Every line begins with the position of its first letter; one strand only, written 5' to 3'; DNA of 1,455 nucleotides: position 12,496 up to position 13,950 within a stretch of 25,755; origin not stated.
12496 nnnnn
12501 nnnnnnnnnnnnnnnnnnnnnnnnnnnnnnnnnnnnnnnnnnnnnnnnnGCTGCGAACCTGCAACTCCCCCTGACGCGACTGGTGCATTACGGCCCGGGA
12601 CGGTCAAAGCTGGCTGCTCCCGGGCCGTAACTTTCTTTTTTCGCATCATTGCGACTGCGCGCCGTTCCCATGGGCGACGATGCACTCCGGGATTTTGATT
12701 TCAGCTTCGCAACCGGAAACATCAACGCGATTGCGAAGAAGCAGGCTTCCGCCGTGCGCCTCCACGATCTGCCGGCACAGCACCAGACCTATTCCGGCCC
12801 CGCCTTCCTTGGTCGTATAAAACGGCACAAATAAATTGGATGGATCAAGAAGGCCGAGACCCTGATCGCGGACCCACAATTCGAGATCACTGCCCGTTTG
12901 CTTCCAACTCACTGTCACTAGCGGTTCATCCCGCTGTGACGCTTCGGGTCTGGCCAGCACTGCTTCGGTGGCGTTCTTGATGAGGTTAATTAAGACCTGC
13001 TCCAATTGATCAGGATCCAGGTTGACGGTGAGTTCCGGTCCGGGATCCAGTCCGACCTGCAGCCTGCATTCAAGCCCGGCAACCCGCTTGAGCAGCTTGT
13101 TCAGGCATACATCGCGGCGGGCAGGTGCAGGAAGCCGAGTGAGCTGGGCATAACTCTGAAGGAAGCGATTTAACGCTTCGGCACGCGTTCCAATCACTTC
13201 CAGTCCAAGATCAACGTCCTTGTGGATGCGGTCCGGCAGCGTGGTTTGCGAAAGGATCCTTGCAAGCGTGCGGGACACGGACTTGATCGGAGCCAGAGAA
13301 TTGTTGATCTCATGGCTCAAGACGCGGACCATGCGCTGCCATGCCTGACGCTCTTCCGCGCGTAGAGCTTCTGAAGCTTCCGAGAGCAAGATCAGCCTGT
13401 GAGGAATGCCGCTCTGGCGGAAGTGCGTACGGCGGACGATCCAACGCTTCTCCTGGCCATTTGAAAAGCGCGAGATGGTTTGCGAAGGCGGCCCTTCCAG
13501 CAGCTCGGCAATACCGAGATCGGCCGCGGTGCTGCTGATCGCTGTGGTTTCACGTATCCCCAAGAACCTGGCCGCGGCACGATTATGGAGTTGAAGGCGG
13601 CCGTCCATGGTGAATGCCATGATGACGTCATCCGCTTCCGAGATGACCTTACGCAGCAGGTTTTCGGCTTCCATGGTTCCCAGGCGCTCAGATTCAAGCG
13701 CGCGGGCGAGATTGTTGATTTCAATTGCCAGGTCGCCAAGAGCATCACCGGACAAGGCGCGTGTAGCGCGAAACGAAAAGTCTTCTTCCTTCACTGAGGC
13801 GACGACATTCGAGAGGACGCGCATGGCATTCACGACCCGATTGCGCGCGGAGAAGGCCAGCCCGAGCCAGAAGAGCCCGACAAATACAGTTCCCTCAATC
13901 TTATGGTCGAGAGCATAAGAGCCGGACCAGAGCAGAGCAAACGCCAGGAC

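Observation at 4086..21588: Possible RiPP-NRPS hybrid: diamino-acid NRPS operon beside a class III lanthipeptide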

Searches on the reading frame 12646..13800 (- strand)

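Call 53: search_protein_families(library=pfam, proteins=[window:12646-13800:-], max_evalue=1)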
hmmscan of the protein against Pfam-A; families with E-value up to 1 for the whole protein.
window:12646-13800:- (384 aa): 7 families
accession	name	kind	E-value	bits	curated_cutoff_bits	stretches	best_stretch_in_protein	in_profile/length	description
PF02518.31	HATPase_c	-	1.3e-14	55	26.4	1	262-371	2-108/111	Histidine kinase-, DNA gyrase B-, and HSP90-like ATPase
PF13188.13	PAS_8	-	0.0034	17.7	21.8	1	47-87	1-38/65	PAS domain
PF00512.31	HisKA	-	0.0036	17.8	26.9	1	154-187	2-31/66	His Kinase A (phospho-acceptor) domain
PF13581.12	HATPase_c_2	-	0.023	15.2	27.4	1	286-347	45-110/127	Histidine kinase-like ATPase domain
PF06627.17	DUF1153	-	0.063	13.9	23.5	1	113-159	23-71/87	Protein of unknown function (DUF1153)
PF08448.16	PAS_4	-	0.095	13.4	23.1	1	57-127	5-74/110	PAS fold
PF00989.32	PAS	-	0.12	12.9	22.6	1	49-94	3-48/113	PAS fold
